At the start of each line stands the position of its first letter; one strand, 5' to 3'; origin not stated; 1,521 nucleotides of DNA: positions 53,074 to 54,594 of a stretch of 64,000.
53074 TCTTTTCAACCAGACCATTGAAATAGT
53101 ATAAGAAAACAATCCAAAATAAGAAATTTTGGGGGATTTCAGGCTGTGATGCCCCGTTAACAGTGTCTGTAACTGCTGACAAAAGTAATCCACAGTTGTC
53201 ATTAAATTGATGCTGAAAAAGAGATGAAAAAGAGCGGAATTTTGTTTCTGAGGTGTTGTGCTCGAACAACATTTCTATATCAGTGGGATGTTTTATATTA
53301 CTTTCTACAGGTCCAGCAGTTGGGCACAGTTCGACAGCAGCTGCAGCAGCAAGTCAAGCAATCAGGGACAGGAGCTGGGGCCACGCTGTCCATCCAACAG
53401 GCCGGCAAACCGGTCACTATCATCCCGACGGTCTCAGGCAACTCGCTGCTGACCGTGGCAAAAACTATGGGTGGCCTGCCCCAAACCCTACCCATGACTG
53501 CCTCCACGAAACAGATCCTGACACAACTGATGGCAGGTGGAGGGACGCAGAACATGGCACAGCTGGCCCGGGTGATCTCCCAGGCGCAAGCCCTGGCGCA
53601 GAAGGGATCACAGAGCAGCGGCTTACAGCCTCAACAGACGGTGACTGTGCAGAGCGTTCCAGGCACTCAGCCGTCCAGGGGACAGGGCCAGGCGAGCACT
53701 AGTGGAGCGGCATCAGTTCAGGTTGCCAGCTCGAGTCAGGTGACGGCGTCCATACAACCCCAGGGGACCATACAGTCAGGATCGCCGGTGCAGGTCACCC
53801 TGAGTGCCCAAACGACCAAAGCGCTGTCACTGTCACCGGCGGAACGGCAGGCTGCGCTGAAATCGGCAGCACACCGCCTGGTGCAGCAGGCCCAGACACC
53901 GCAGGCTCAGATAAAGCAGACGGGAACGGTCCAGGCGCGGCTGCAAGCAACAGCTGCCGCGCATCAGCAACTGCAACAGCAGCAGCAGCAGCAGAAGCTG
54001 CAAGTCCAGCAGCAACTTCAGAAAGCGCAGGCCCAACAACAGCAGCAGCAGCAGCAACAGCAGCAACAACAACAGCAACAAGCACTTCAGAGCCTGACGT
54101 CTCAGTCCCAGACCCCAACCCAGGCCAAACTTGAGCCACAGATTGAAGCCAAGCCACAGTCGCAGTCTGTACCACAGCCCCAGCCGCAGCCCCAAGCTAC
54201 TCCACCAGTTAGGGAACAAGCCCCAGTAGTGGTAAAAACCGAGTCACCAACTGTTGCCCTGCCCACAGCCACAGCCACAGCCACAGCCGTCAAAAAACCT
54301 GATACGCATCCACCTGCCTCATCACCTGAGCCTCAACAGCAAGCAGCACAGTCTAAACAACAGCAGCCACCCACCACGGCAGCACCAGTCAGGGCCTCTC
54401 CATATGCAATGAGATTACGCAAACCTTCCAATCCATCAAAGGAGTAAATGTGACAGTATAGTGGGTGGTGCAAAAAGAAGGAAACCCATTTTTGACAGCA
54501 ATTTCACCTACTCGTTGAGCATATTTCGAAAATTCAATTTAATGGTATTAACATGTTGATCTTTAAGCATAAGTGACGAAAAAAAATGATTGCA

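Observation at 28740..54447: One locus appears to encode both an SRCAP-type and an EP400-type remodeller (Domino-like ancestral arrangement)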

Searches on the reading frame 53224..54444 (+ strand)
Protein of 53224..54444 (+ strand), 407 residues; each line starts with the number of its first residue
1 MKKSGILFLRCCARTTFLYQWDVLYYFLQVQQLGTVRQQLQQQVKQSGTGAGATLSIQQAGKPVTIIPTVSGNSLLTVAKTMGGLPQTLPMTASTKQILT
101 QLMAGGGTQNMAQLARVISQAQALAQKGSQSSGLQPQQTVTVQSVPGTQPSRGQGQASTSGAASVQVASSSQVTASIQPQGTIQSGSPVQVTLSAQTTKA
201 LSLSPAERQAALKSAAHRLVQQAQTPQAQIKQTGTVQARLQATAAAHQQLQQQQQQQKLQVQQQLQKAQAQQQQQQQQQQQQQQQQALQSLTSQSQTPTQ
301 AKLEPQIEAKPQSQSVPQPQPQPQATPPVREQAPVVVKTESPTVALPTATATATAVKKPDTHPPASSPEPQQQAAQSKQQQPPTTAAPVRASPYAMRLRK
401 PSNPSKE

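Call 10: list_cluster_members(proteins=[window:28716-32690:+, window:28728-32690:+, window:53224-54444:+])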
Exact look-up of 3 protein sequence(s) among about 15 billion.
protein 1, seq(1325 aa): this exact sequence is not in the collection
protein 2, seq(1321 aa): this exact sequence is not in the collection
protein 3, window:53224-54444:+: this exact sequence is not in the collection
